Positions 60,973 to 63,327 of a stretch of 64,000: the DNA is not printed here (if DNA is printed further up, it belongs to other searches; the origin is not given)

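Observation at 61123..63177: Single ORF fusing a Wzx-like polysaccharide flippase to a class I SAM methyltransferase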

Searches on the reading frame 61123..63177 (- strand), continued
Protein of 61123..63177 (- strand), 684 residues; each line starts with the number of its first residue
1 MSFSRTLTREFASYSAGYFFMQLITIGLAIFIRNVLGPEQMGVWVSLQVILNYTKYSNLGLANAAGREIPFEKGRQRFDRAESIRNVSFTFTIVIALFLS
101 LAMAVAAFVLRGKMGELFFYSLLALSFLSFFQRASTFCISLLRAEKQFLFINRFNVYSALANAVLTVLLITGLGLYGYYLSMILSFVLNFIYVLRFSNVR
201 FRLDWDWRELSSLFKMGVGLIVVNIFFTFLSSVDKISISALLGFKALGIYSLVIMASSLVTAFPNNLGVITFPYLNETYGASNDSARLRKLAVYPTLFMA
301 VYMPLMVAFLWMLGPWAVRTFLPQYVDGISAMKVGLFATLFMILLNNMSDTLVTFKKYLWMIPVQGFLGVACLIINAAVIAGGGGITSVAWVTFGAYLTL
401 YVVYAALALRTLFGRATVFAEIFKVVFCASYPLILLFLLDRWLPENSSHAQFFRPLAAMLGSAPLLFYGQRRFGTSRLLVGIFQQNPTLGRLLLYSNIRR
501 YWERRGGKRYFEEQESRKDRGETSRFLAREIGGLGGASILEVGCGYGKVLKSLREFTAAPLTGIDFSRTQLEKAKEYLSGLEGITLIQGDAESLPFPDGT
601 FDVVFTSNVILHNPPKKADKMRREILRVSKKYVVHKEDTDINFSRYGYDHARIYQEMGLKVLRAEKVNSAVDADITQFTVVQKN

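Call 13: list_cluster_members(proteins=[P0001, P0002, P0004])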
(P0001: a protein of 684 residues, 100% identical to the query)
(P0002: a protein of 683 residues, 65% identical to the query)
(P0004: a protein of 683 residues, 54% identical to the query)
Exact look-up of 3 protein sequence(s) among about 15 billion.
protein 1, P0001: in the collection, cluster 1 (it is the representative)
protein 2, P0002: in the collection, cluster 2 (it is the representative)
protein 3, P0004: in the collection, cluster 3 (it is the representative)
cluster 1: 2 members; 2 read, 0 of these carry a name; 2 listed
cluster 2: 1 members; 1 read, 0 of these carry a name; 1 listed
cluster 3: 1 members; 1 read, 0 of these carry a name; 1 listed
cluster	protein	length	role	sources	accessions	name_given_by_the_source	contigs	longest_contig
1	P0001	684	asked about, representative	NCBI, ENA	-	-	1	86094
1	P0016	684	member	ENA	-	-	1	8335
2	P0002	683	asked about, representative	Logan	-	-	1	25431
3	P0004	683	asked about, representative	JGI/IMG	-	-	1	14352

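Call 15: find_encoding_contigs(protein=P0001, flank=10000, max_places=3)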
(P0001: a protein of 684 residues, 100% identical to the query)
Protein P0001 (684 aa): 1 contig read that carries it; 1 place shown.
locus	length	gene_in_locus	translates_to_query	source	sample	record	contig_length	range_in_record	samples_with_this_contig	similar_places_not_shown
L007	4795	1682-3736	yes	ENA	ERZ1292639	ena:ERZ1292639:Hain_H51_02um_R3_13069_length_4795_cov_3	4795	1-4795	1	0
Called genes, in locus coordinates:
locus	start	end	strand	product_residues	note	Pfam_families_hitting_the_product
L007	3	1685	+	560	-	?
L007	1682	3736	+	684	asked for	PF13440:Polysacc_synt_3, PF13489:Methyltransf_23, PF01209:Ubie_methyltran (weak), PF07021:MetW (weak), PF13847:Methyltransf_31, PF08241:Methyltransf_11, PF08242:Methyltransf_12, PF13649:Methyltransf_25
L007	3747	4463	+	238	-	PF02348:CTP_transf_3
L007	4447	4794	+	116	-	?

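Call 16: find_encoding_contigs(protein=P0003, flank=3000, max_places=2)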
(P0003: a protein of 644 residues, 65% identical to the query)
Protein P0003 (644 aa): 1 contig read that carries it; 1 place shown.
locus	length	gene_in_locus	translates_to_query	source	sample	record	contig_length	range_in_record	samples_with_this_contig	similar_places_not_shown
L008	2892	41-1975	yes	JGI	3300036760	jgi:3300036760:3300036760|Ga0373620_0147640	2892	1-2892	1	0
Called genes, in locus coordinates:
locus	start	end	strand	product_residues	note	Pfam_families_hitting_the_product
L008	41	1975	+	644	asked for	PF01943:Polysacc_synt, PF13440:Polysacc_synt_3, PF01209:Ubie_methyltran (weak), PF13489:Methyltransf_23 (weak), PF08241:Methyltransf_11, PF08242:Methyltransf_12, PF13649:Methyltransf_25, PF13847:Methyltransf_31, +1 more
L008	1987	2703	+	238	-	PF02348:CTP_transf_3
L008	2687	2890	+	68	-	?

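Call 29: predict_structure(alignment_id=A1)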
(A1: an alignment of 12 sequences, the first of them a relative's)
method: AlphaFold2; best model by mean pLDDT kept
length: 684 residues; sequences in the alignment: 12
mean_pLDDT: 76.3   pTM: 0.67
mean pLDDT of the five models: 76.3, 74.1, 73.4, 70.2, 70.1
residues with pLDDT >= 90: 183; 70-90: 299; 50-70: 108; < 50: 94
segments of 3 or more residues with pLDDT < 50: 484-491, 519-524, 530-539, 543-568, 581-595, 639-645, 668-674
pLDDT, mean of each block of 10 residues (from residue 1): 67 77 82 83 83 66 90 91 92 88 87 80 82 86 89 85 85 78 86 86 87 88 91 93 93 85 74 91 82 90 87 89 92 92 92 93 95 96 94 95 95 92 93 85 70 79 85 69 48 50 53 50 50 44 38 31 39 55 44 48 57 65 70 64 53 79 62 57 73
secondary structure, 60 per line:
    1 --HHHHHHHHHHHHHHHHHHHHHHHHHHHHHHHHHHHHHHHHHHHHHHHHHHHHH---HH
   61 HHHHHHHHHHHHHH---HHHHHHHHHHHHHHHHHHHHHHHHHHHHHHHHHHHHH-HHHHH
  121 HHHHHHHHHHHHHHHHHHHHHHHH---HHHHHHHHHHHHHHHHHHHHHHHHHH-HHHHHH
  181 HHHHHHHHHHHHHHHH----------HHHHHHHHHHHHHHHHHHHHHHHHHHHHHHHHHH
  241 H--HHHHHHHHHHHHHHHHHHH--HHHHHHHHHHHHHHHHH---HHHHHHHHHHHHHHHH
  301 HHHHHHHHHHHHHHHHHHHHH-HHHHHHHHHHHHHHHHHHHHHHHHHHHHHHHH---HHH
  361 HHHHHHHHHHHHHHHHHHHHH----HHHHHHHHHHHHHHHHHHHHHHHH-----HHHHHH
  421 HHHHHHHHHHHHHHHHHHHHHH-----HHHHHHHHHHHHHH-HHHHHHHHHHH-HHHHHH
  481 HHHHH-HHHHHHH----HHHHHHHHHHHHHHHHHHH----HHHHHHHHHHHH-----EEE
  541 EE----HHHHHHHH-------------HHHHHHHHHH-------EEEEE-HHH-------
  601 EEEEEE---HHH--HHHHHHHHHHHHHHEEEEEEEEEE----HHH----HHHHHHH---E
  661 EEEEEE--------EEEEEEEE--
elements in order (helices of 4 or more, strands of 3 or more residues): H3-55 H59-74 H78-114 H116-144 H148-173 H175-196 H207-241 H244-262 H265-281 H285-321 H323-354 H358-381 H386-409 H415-442 H448-461 H463-473 H475-485 H487-493 H498-516 H521-532 E538-542 H547-554 H568-577 E585-589 E601-606 H615-628 E629-638 H650-656 E660-666 E675-682
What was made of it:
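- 61738..63177 (-): MOP/PST (Wzx-like) flippase half, residues 1-480, 14 TM helices. AF2 pLDDT 80-95 with 14 helices (call 29).
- On MOP superfamily, PST-type (Wzx-like) flippase: AF2 pLDDT 80-95 over residues 1-473 with 14 helices (call 29).
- The interdomain geometry was not modelled reliably. pLDDT is below 55 for the MTase in the full-length model, where only 4 alignment rows cover it (call 29).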

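Call 30: search_protein_representatives(protein=window:61123-63177:-)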
Query: 684 residues. Proteins with E-value up to 0.001 (for the whole library): 15565; up to 1e-10: 1901; up to 1e-30: 236. The best 150 are listed.
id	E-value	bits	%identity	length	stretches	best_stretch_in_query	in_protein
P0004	3.6e-233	792.1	55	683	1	2-683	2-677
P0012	5.0e-141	487.6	49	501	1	1-485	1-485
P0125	6.2e-108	378.3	46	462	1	35-485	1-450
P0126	1.8e-103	363.6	39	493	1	6-480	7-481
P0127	9.2e-97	341.4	38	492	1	1-486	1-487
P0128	2.7e-96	339.8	35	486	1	4-480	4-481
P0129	1.2e-73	265.0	34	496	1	7-446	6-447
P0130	4.1e-73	263.3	34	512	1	8-446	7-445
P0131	1.6e-72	261.3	33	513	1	7-449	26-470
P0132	3.9e-68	246.8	35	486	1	3-480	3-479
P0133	7.8e-68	245.8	35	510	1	8-440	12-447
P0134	4.3e-67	243.3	34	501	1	6-478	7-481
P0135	5.4e-67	243.0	32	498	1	6-478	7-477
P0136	2.6e-66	240.8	32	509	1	5-441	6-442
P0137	5.0e-66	239.8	32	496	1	5-448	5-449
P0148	1.6e-58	215.1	28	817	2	10-439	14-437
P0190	2.2e-47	178.2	27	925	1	6-483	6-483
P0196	1.3e-45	172.3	43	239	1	482-682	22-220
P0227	1.6e-40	155.6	26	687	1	5-480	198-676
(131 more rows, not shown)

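Call 31: search_protein_families(library=pfam, proteins=[P0148, P0190, P0227, P0196, P0126], max_evalue=0.001)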
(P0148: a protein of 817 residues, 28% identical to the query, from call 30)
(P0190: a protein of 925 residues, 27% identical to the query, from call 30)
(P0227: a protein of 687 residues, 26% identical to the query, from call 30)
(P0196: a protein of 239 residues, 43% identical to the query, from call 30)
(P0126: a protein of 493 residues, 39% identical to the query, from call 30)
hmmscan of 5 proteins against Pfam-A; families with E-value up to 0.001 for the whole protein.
P0148 (817 aa): 9 families
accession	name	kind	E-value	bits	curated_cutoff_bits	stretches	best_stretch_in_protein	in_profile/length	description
PF13489.12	Methyltransf_23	-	1.1e-27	97.2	27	1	571-730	4-163/164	Methyltransferase domain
PF08241.18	Methyltransf_11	-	9.1e-21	74.8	21.2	1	592-681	1-94/95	Methyltransferase domain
PF13649.12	Methyltransf_25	-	3.5e-16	60.1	27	1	591-678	1-97/97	Methyltransferase domain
PF08242.18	Methyltransf_12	-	1.1e-14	55.4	30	1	592-680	1-98/98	Methyltransferase domain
PF13847.12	Methyltransf_31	-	3.6e-12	46.6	27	1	587-724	3-144/145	Methyltransferase domain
PF07021.18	MetW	-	4.6e-12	46.4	21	1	590-701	16-126/193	Methionine biosynthesis protein MetW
PF13440.11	Polysacc_synt_3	-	1.8e-09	37.7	23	1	38-259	4-219/293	Polysaccharide biosynthesis protein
PF01943.22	Polysacc_synt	-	2.7e-09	37.3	28.2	1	11-280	1-271/274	Polysaccharide biosynthesis protein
PF03291.22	mRNA_G-N7_MeTrfase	-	3.5e-06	26.8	26.6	0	579-621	56-95/315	mRNA (guanine-N(7))-methyltransferase domain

P0190 (925 aa): 2 families
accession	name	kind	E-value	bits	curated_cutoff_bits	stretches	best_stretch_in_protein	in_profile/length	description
PF13440.11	Polysacc_synt_3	-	6.2e-16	58.9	23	1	77-278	39-240/293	Polysaccharide biosynthesis protein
PF01943.22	Polysacc_synt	-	7.4e-10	39.1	28.2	1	7-254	1-248/274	Polysaccharide biosynthesis protein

P0227 (687 aa): 6 families
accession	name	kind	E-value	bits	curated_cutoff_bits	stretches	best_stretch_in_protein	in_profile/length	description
PF01583.26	APS_kinase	-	5.7e-34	117.8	21.1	1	14-162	4-152/152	Adenylylsulphate kinase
PF01943.22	Polysacc_synt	-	1.8e-09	37.9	28.2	1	201-469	2-271/274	Polysaccharide biosynthesis protein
PF13440.11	Polysacc_synt_3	-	1.1e-06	28.6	23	1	279-514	54-283/293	Polysaccharide biosynthesis protein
PF01656.29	CbiA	-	0.0003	21.2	25.4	1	19-56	6-43/125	CobQ/CobB/MinD/ParA nucleotide binding domain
PF24883.2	NPHP3_N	-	0.00035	21.3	24.8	1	8-43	18-53/164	Nephrocystin 3, N-terminal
PF00448.28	SRP54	-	0.00048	20.3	22.7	1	14-57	3-46/196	SRP54-type protein, GTPase domain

P0196 (239 aa): 6 families
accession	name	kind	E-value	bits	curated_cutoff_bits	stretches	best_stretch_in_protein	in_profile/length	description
PF13649.12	Methyltransf_25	-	1.3e-15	58.3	27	1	79-166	1-92/97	Methyltransferase domain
PF08241.18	Methyltransf_11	-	3.2e-14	53.8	21.2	1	80-165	1-85/95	Methyltransferase domain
PF13847.12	Methyltransf_31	-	1.9e-08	34.5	27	1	77-171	5-107/145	Methyltransferase domain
PF08242.18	Methyltransf_12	-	9e-07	30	30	1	80-153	1-80/98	Methyltransferase domain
PF13489.12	Methyltransf_23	-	4.7e-05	23.6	27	1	74-154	21-97/164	Methyltransferase domain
PF08003.17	Methyltransf_9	-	0.00049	19.6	23.8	1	67-151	107-195/315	Protein of unknown function (DUF1698)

P0126 (493 aa): 2 families
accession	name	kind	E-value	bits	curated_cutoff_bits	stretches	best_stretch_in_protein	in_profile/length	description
PF01943.22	Polysacc_synt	-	5.1e-13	49.5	28.2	1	9-278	2-272/274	Polysaccharide biosynthesis protein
PF13440.11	Polysacc_synt_3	-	2.7e-12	47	23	1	83-313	45-275/293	Polysaccharide biosynthesis protein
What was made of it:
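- Closest known: P0148. Same: P0148 has a C-terminal Methyltransf_23 domain and P0227 has an N-terminal APS kinase (call 31).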

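Call 42: search_protein_families(library=pfam, proteins=[L001:3425-4294:+, L001:8097-10004:+, L001:6931-8118:+, L001:343-1065:+], max_evalue=0.01)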
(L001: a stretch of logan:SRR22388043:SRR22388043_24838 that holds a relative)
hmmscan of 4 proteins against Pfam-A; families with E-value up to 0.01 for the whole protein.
L001:3425-4294:+ (289 aa): 1 family
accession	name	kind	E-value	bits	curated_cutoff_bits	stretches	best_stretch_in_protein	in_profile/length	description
PF01066.26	CDP-OH_P_transf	-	0.0028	18.5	22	1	46-96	4-52/152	CDP-alcohol phosphatidyltransferase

L001:8097-10004:+ (635 aa): 0 families

L001:6931-8118:+ (395 aa): 0 families

L001:343-1065:+ (240 aa): 1 family
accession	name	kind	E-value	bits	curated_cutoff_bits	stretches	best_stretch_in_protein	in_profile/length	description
PF13443.12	HTH_26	-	0.00083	20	22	1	33-77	15-60/63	Cro/C1-type HTH DNA-binding domain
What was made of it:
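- The CDP-like protein of the fusion locus scores below the Pfam cutoff (18.5 vs 22 bits, call 42), and its chemistry is unknown.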

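Call 52: fold_search(model_id=the predicted structure, library=pdb)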
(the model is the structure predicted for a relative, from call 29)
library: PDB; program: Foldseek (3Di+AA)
matches with E <= 10: 690; with E <= 0.001: 53
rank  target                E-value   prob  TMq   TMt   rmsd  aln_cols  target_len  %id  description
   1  3vvr_A                2.1e-07  1.00  0.50  0.74   4.7       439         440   15  Crystal structure of MATE in complex with MaD5 (released 2013-04-03)
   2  9ukv_A                3.2e-07  1.00  0.52  0.67   6.0       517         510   13  JM Complex - E. coli MurJ, Levivirus M lysis protein LysM (SglM) (released 2025-09-10)
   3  9nu4_A                5.4e-07  1.00  0.52  0.59   5.9       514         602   14  Structure of MurJ in complex with single gene lysis protein from phage M (released 2026-02-11)
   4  6hfb_D                8.6e-07  1.00  0.48  0.70   5.3       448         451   16  Outward-facing conformation of a multidrug resistance MATE family transporter of the MOP superfamily. (released 2019-06-12)
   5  6z70_A                1.1e-06  1.00  0.49  0.72   4.7       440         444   14  Structure of the MATE family multidrug resistance transporter Aq_128 from Aquifex aeolicus in the outward-facing state (released 2021-12-01)
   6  3wbn_A                1.3e-06  1.00  0.50  0.72   4.6       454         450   16  Crystal structure of MATE in complex with MaL6 (released 2013-06-12)
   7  6gwh                  1.4e-06  1.00  0.49  0.72   4.9       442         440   17  Outward-facing conformation of a multidrug resistance MATE family transporter of the MOP superfamily. (released 2019-06-05)
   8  3vvs_A                1.6e-06  1.00  0.50  0.74   4.5       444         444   16  Crystal structure of MATE in complex with MaD3S (released 2013-04-03)
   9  3w4t                  2.0e-06  1.00  0.49  0.71   5.1       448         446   17  Crystal structure of MATE P26A mutant (released 2013-04-03)
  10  6hfb_C                2.1e-06  1.00  0.48  0.69   5.4       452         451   15  Outward-facing conformation of a multidrug resistance MATE family transporter of the MOP superfamily. (released 2019-06-12)
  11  6fv8_A                2.4e-06  1.00  0.49  0.72   4.9       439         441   15  Dimer structure of the MATE family multidrug resistance transporter Aq_128 from Aquifex aeolicus in the outward-facing (released 2019-03-20)
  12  9g9o_A                2.5e-06  1.00  0.50  0.79   4.1       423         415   12  Lipid III flippase WzxE with NB10 and NB7 nanobodies in outward-facing conformation - crystal 2 (released 2025-01-22)
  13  3vvp_A                2.8e-06  1.00  0.48  0.74   4.9       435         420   16  Crystal structure of MATE in complex with Br-NRF (released 2013-04-03)
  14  7wax                  3.1e-06  1.00  0.48  0.61   6.9       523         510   15  MurJ inward occluded form (released 2022-06-01)
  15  3vvn                  3.8e-06  1.00  0.47  0.68   5.5       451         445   17  Crystal structure of MATE in the straight conformation (released 2013-04-03)
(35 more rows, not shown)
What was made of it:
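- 61738..63177 (-): Foldseek to WzxE 9g9o TMt 0.79, MurJ and MATE (call 52).
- On MOP superfamily, PST-type (Wzx-like) flippase: Foldseek prob 1.00 to WzxE (TMt 0.79), MurJ (505-523 aligned columns) and MATE (call 52).
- MOP fold with 14 helices; WzxE TMt 0.79 and MurJ aligned over 505-523 columns (calls 29, 52).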

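Call 55: search_protein_families(library=ncbifam, proteins=[L001:3425-4294:+, L001:8097-10004:+], max_evalue=0.001)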
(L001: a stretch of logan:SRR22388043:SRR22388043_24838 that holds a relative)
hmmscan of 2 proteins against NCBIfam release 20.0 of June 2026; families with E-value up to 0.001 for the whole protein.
L001:3425-4294:+ (289 aa): 1 family
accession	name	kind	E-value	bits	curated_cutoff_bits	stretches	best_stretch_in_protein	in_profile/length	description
NF040950.1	archin_ph_syn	equivalog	0.00028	20.8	180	1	33-109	13-87/191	archaetidylinositol phosphate synthase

L001:8097-10004:+ (635 aa): 0 families
